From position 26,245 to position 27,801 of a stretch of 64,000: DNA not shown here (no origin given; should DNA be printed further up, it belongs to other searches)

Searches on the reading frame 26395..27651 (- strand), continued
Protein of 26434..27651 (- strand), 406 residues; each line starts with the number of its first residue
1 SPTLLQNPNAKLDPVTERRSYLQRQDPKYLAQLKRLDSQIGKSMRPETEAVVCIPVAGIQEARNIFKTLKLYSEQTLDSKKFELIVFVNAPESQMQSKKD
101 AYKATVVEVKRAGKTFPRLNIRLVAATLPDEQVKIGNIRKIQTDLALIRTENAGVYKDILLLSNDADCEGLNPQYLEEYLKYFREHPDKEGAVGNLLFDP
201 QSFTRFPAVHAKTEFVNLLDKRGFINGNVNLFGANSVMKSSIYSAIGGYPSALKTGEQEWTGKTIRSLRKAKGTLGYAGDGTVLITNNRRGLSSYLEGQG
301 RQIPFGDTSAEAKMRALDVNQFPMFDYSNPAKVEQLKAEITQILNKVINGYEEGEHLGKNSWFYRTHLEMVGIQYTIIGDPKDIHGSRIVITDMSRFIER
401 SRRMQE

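Call 88: search_protein_families(library=pfam, alignment_id=A9, max_evalue=0.00001)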
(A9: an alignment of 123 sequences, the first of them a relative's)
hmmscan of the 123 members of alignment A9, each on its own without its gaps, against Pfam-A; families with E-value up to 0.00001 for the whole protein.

A. member 1, L001:857-1960:- (367 aa): 4 families
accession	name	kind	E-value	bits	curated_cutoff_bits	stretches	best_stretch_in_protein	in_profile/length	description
PF01551.29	Peptidase_M23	-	3.7e-31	107.6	28.7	1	267-356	3-90/96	Peptidase family M23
PF01476.26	LysM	-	9.8e-19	67.5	20.9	2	170-213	1-43/43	LysM domain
PF23473.1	LysM3_LYK4_5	-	8e-09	35.9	29.3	0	120-151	5-36/48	LYK4/5 LysM3 domain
PF23446.1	LysM1_NFP_LYK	-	7.4e-07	30.4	36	0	176-213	16-54/60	NFP/LYK LysM1 domain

B. families by the number of members that match (of 123 scanned): 105 families (the first 25 are shown)
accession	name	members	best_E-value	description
PF13361.12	UvrD_C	7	1.8e-67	UvrD-like helicase C-terminal domain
PF13538.12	UvrD_C_2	7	5e-13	UvrD-like helicase C-terminal domain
PF00580.27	UvrD-helicase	6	5.8e-87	UvrD/REP helicase N-terminal domain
PF13245.12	AAA_19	6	2e-23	AAA domain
PF13604.12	AAA_30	6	2.1e-07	AAA domain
PF01443.25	Viral_helicase1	6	3.9e-07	Viral superfamily 1 RNA helicase core domain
PF01551.29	Peptidase_M23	5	3.9e-33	Peptidase family M23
PF01476.26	LysM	4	3.4e-22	LysM domain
PF23473.1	LysM3_LYK4_5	4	5.1e-15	LYK4/5 LysM3 domain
PF01434.24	Peptidase_M41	3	2e-65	Peptidase family M41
PF00398.26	RrnaAD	3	1.6e-55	Ribosomal RNA adenine dimethylase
PF00557.29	Peptidase_M24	3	1.2e-48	Metallopeptidase family M24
PF00004.35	AAA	3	5.4e-45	ATPase family associated with various cellular activities (AAA)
PF01926.29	MMR_HSR1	3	4.8e-22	50S ribosome-binding GTPase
PF17862.7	AAA_lid_3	3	4.4e-13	AAA+ lid domain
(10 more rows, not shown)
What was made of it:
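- Closest known: Large glycosylating toxins. Different: The gene is a conserved single-copy chromosomal gene next to housekeeping genes (call 88).
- The neighbours of the core are housekeeping genes (UvrD in 6-7 loci, RecG in 2, FtsH, RsmA) and a LysM-M23 peptidoglycan hydrolase in 4-5 loci (call 88). The core cassette keeps conserved housekeeping flanks across loci, unlike variable islands (call 88). LysM-M23 wall hydrolase genes neighbour the cassette in 4-5 loci (call 88).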

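Call 90: find_related_loci(query=A3, collection=viral_contigs, flank=5000)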
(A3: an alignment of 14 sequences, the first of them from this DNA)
Query A3 (419 aa) in viral_contigs; peptide patterns used: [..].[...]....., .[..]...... (x = any residue, [..] = any of these).
60 stretches matched a pattern, but none encodes a relative of the query by tblastn (E <= 1e-3).

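Call 108: search_protein_families(library=pfam, proteins=[L044:6572-12970:+, L028:6227-12289:+, L048:3526-8418:+], max_evalue=0.01)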
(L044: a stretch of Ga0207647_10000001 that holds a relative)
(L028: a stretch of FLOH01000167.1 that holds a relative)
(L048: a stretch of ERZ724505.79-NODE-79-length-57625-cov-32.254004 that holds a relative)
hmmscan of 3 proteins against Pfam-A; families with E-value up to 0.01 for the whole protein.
L044:6572-12970:+ (2133 aa): 0 families

L028:6227-12289:+ (2021 aa): 4 families
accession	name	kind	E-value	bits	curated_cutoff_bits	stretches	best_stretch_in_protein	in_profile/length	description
PF00069.31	Pkinase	-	1.8e-21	77.2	31.7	1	1827-2006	83-253/263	Protein kinase domain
PF07714.23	PK_Tyr_Ser-Thr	-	1.3e-13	51.3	23.1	1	1825-2004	86-248/258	Protein tyrosine and serine/threonine kinase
PF06293.20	Kdo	-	2.5e-05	24.3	21.3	1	1825-1888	101-169/207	Lipopolysaccharide kinase (Kdo/WaaP) family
PF14531.12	Kinase-like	-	7.2e-05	22.6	25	1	1856-1955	159-259/289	Kinase-like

L048:3526-8418:+ (1631 aa): 0 families

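Call 111: search_solved_structures(query=A3, max_evalue=1)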
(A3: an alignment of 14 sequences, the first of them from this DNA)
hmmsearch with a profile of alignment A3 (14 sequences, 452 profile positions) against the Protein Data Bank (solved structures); distinct sequences matched with E-value up to 1: 0.
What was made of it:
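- On GT-A fold glycosyltransferase (GT2-like): A profile search against PDB sequences finds nothing (call 111).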
